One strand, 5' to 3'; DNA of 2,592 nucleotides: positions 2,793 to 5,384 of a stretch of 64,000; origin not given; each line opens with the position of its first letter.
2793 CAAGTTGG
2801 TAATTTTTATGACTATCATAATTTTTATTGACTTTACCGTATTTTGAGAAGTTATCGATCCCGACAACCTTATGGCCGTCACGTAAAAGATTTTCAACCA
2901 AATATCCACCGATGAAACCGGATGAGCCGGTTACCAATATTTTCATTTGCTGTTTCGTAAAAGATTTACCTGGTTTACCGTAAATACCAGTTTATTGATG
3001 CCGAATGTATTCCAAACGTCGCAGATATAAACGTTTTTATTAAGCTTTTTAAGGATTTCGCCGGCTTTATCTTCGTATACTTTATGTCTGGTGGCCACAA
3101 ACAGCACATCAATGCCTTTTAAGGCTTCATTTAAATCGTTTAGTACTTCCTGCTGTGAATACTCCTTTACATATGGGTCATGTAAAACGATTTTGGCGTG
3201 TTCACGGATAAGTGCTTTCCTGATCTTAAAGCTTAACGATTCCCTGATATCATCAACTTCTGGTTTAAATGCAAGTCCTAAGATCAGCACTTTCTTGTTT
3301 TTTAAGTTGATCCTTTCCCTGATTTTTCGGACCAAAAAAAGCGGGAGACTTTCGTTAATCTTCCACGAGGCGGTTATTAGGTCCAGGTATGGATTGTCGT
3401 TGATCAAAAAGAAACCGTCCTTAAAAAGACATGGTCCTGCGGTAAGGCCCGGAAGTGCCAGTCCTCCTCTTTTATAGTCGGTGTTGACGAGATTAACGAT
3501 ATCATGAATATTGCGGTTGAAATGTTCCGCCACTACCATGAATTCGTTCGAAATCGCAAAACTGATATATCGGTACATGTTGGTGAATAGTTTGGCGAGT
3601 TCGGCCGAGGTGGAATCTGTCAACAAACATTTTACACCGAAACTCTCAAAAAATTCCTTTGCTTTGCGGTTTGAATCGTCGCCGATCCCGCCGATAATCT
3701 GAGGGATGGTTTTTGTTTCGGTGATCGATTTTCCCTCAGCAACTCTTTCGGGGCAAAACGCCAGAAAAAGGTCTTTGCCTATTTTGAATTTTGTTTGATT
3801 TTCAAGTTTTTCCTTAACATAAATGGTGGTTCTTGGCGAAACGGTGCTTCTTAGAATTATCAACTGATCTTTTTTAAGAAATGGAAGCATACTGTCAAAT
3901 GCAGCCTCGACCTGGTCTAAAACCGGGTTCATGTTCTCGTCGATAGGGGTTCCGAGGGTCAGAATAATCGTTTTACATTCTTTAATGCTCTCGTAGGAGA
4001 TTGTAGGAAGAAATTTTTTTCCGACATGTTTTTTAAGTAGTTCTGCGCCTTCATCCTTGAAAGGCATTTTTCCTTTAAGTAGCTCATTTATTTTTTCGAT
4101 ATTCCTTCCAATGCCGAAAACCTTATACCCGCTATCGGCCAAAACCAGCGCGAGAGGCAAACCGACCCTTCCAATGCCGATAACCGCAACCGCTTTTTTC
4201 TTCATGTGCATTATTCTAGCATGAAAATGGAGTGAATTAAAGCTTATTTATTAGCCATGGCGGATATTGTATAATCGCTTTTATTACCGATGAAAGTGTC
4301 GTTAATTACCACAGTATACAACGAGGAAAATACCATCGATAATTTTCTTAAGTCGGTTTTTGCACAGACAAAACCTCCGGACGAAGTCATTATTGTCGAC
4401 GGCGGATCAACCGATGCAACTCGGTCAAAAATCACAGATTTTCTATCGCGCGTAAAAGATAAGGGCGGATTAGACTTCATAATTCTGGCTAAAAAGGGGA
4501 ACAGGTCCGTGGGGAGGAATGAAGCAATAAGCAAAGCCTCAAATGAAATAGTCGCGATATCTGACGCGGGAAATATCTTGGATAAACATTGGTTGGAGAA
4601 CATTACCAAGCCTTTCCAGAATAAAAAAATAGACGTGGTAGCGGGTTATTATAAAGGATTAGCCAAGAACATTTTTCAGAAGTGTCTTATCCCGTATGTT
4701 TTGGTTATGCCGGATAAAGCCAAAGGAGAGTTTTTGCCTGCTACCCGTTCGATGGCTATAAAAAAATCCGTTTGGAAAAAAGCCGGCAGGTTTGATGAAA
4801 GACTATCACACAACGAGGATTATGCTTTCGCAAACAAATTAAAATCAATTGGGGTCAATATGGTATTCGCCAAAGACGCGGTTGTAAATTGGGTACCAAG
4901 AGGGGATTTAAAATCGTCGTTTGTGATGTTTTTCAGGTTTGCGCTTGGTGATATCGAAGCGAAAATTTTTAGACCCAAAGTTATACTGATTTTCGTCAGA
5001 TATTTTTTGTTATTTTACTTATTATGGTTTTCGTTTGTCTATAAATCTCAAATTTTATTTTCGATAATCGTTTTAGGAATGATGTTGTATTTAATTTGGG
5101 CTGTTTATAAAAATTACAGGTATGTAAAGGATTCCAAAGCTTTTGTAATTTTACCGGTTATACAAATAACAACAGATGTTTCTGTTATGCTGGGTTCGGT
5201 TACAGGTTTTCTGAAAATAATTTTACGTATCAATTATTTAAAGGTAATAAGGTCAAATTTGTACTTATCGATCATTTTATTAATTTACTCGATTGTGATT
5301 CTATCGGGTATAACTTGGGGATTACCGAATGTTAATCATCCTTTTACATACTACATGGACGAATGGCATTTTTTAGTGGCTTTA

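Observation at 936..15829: Cell-surface glycosylation island with two paralogous GT2 + GT-C-like fusion proteins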

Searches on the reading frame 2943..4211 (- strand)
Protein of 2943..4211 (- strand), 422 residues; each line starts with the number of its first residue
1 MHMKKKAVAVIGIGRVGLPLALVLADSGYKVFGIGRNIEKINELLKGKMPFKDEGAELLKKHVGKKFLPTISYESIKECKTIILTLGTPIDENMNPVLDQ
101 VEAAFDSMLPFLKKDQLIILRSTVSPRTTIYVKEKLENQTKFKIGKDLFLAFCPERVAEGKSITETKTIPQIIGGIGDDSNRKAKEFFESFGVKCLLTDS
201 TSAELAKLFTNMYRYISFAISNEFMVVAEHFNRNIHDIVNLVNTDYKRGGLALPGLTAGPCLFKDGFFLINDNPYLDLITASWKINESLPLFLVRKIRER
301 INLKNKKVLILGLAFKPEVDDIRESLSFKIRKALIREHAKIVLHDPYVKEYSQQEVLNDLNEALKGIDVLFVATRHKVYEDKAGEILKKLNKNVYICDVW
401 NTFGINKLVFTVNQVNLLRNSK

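Call 3: search_protein_families(library=pfam, proteins=[window:2943-4211:-], max_evalue=0.01)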
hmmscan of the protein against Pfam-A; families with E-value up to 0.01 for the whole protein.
window:2943-4211:- (422 aa): 12 families
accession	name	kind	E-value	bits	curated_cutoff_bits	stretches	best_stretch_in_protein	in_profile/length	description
PF03721.20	UDPG_MGDP_dh_N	-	6.4e-35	120.9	27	1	7-182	2-181/187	UDP-glucose/GDP-mannose dehydrogenase family, NAD binding domain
PF03720.21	UDPG_MGDP_dh_C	-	5.3e-22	78.6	30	1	309-403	1-101/103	UDP-glucose/GDP-mannose dehydrogenase family, UDP binding domain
PF00984.24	UDPG_MGDP_dh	-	8.1e-10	39.1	25.4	1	202-279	2-85/94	UDP-glucose/GDP-mannose dehydrogenase family, central domain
PF03446.21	NAD_binding_2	-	1.5e-09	38.5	21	1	8-139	2-110/161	NAD binding domain of 6-phosphogluconate dehydrogenase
PF03807.23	F420_oxidored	-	9.2e-07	29.8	21.6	0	8-47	2-43/94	NADP oxidoreductase coenzyme F420-dependent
PF01488.26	Shikimate_DH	-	1.1e-05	26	24.3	0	3-46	10-54/138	Shikimate / quinate 5-dehydrogenase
PF01210.29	NAD_Gly3P_dh_N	-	3.7e-05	24.2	23.1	0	8-44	2-38/158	NAD-dependent glycerol-3-phosphate dehydrogenase N-terminus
PF02558.23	ApbA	-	5.3e-05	23.3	22.2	0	8-85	1-73/150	Ketopantoate reductase PanE/ApbA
PF02826.25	2-Hacid_dh_C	-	0.00054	19.8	25.1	0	3-42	34-73/178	D-isomer specific 2-hydroxyacid dehydrogenase, NAD binding domain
PF13241.12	NAD_binding_7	-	0.0031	18.5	22.1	0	2-49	4-48/104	Putative NAD(P)-binding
PF02254.24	TrkA_N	-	0.0077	17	23.8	0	8-46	1-39/116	TrkA-N domain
PF02737.24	3HCDH_N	-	0.0088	16.4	22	0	8-45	2-39/180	3-hydroxyacyl-CoA dehydrogenase, NAD binding domain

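Call 39: search_protein_families(library=ncbifam, proteins=[window:2943-4211:-], max_evalue=0.001)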
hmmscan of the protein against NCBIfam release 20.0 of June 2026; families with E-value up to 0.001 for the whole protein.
window:2943-4211:- (422 aa): 8 families
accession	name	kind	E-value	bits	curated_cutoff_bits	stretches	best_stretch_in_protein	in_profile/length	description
TIGR03026.1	NDP-sugDHase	subfamily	1.5e-95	320.4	189.8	1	7-401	2-413/413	nucleotide sugar dehydrogenase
NF040825.1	UDPMaNacDH_Arch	equivalog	1.1e-63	215.6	750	1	8-398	3-396/418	UDP-N-acetyl-D-mannosamine dehydrogenase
NF008286.0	PRK11064.1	equivalog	1.7e-51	175.1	459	1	4-388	2-408/420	UDP-N-acetyl-D-mannosamine dehydrogenase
NF041297.1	UDPGDh_AglM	equivalog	4.6e-39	134.6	670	1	8-378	3-394/429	UDP-glucose 6-dehydrogenase AglM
NF047673.2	TeichurnBiosyTuaD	equivalog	8.5e-35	120.7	700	1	6-407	2-418/439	UDP-glucose 6-dehydrogenase TuaD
NF011729.0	PRK15182.1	equivalog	5.7e-27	94.5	592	1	6-392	7-404/425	Vi polysaccharide biosynthesis UDP-N-acetylglucosamine C-6 dehydrogenase TviB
NF011631.0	PRK15057.1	equivalog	2.7e-11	43.2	757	1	9-369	4-362/388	UDP-glucose 6-dehydrogenase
TIGR03911.1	pyrrolys_PylD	equivalog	0.00021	20.5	150.05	1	3-44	143-184/266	3-methylornithyl-N6-L-lysine dehydrogenase PylD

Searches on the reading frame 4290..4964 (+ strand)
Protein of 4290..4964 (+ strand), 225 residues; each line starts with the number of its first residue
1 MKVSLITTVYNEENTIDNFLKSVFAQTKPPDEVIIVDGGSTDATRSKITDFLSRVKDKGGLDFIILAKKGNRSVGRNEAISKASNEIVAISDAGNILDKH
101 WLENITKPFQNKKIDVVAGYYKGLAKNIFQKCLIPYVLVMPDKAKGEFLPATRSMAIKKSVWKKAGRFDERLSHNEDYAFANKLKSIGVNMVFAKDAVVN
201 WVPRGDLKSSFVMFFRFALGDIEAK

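Call 20: search_solved_structures(query=A3, max_evalue=1, show_alignments=2)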
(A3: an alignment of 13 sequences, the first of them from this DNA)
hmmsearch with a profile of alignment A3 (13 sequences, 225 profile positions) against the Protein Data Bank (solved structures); distinct sequences matched with E-value up to 1: 54.
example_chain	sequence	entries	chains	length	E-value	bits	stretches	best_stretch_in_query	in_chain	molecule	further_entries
2z87_A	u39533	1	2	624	3.1e-14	56.3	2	3-188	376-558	Chondroitin synthase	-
2z86_A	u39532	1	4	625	3.2e-14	56.2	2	3-188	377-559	Chondroitin synthase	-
5tze_C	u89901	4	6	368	2.1e-13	53.5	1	1-123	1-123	Glycosyl transferase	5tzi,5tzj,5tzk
5tz8_A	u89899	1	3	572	4.6e-13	52.4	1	1-123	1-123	Glycosyl transferase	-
6h1j_A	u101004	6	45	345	3e-12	49.8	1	2-184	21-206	Probable ss-1,3-N-acetylglucosaminyltransferase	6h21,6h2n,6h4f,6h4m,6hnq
8bz4_A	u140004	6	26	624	2.2e-10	43.7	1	1-119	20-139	Glycosyltransferase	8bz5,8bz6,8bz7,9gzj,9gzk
8bz8_A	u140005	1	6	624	2.2e-10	43.7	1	1-119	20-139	Glycosyltransferase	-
6yv7_B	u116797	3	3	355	1.5e-09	41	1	3-173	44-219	Glycosyl transferase, family 2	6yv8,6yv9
6yv7_A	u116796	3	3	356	1.5e-09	41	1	3-173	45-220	Glycosyl transferase, family 2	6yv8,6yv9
5hea_A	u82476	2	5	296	2.3e-09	40.4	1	3-117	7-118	Putative glycosyltransferase (GalT1)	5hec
8vh7_A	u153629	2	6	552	2.6e-09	40.2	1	3-120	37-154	Heparosan synthase B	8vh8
8viw_A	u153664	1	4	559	2.7e-09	40.1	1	3-120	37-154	Heparosan synthase B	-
9omj_A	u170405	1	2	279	9.9e-09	38.3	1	3-119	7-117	Glycosyltransferase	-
9omm_A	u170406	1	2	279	9.9e-09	38.3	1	3-119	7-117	Glycosyltransferase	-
9omh_A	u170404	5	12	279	9.9e-09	38.3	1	3-119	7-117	Glycosyltransferase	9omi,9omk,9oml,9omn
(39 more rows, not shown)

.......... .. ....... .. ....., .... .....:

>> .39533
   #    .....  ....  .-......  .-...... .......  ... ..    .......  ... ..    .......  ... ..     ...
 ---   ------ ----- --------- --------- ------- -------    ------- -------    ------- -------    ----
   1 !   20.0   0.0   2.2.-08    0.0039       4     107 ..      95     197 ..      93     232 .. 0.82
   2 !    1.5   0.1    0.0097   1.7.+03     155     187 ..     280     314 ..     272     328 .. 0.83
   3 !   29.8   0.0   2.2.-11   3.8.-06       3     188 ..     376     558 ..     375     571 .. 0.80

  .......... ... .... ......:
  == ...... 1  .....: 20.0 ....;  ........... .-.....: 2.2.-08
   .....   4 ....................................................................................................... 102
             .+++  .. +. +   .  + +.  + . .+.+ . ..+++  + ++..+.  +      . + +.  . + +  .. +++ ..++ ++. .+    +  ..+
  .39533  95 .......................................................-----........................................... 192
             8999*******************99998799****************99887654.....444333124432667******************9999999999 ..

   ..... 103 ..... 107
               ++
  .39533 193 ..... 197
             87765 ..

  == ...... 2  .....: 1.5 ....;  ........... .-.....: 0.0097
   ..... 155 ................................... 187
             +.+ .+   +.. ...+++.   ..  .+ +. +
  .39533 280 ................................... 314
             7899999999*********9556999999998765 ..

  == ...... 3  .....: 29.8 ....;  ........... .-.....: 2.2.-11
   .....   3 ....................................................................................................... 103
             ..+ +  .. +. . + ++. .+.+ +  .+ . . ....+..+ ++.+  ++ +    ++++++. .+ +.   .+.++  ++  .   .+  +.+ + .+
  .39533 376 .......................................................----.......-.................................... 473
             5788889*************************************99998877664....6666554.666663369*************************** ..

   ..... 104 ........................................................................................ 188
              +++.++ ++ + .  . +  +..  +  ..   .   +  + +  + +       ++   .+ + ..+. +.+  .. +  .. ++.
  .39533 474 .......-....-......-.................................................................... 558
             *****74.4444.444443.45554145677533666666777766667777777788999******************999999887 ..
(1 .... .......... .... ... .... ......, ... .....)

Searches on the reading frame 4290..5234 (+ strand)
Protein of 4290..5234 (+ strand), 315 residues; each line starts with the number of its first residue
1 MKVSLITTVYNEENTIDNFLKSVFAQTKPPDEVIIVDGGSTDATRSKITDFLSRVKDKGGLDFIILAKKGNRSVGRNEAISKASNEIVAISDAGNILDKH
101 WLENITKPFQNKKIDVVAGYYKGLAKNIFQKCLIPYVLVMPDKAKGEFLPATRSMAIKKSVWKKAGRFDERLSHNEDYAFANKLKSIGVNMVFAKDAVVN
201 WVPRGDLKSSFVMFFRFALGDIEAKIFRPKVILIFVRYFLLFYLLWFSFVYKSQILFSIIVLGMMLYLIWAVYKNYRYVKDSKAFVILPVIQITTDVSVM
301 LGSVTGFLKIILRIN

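Call 95: search_protein_representatives(protein=window:4290-5234:+)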
Query: 315 residues. Proteins with E-value up to 0.001 (for the whole library): 30658; up to 1e-10: 2830; up to 1e-30: 547. The best 150 are listed.
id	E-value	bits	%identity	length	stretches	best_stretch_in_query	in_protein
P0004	2.4e-134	463.5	69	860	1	1-315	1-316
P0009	1.2e-118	411.9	61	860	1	1-313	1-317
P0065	1.8e-113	395.0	58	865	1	2-314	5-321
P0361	1.7e-112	391.8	59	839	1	1-311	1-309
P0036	4.0e-110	384.0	57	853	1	1-315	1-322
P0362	7.4e-110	383.1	60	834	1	1-311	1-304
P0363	1.5e-108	378.9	58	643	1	1-315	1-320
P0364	8.7e-106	369.7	57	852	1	2-314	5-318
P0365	7.1e-104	363.5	50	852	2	1-310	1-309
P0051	8.2e-104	363.3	57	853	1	2-311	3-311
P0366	8.3e-100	350.1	53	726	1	1-309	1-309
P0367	1.0e-99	349.8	57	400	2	55-309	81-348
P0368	1.8e-99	349.0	57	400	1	2-307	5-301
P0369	2.9e-99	348.4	57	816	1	8-308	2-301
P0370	3.7e-99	348.0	56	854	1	1-311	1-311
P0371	1.3e-97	343.0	51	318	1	1-313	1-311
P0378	5.4e-85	301.5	48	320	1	1-312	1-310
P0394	4.1e-73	262.5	45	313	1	2-309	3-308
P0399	1.2e-71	257.7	43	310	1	1-308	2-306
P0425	1.3e-63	231.2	39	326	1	2-308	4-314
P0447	1.5e-57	211.3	41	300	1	1-308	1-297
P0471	7.8e-53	195.9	38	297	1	2-308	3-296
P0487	1.9e-50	188.1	39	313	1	1-308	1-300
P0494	3.0e-48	180.8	36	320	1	3-308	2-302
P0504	2.6e-47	177.8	36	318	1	1-308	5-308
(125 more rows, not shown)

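Call 96: list_cluster_members(proteins=[P0371, P0378, P0394, P0399, P0425, P0447, P0471, P0487, P0494, P0504])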
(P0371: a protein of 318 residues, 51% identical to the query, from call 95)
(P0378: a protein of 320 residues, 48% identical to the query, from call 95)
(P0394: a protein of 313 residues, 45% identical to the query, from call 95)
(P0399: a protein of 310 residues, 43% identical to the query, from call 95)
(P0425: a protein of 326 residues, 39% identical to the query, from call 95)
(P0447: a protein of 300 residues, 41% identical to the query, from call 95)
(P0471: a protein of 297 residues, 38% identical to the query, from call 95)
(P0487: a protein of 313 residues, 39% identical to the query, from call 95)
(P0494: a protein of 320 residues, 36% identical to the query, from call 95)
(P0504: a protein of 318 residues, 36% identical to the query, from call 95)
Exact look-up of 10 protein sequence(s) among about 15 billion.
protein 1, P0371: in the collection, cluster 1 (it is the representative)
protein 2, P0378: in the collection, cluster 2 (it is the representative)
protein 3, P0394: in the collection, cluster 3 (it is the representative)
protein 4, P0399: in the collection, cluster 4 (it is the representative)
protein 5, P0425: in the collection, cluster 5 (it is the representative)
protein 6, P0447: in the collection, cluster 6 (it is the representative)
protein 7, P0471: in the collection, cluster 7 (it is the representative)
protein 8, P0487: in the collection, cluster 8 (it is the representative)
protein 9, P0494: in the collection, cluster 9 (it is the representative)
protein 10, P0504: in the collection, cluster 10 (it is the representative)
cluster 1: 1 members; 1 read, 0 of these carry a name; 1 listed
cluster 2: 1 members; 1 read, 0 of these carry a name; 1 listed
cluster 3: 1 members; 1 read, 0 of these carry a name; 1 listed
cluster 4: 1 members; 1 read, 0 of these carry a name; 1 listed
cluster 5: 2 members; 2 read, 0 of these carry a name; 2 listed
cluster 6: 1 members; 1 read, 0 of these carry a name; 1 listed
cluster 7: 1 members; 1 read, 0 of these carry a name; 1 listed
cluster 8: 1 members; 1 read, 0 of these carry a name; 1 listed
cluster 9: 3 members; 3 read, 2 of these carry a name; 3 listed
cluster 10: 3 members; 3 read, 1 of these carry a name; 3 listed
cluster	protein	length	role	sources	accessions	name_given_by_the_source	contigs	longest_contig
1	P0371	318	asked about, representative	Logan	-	-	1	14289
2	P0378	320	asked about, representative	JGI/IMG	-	-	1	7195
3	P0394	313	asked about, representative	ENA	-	-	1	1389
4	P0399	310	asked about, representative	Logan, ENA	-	-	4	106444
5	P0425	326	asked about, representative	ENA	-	-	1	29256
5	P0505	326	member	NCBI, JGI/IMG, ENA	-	-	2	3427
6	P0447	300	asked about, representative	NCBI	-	-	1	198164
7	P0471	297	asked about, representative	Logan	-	-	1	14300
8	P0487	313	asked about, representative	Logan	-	-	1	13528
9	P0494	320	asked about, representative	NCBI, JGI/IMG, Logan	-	glycosyltransferase involved in cell wall biosynthesis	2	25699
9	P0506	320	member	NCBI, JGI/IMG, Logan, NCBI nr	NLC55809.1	MAG: glycosyltransferase [Armatimonadetes bacterium] | glycosyltransferase [Armatimonadota bacterium]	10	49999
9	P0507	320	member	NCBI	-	-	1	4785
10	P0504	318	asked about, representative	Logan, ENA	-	-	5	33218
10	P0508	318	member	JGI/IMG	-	glycosyltransferase involved in cell wall biosynthesis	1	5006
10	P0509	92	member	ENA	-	-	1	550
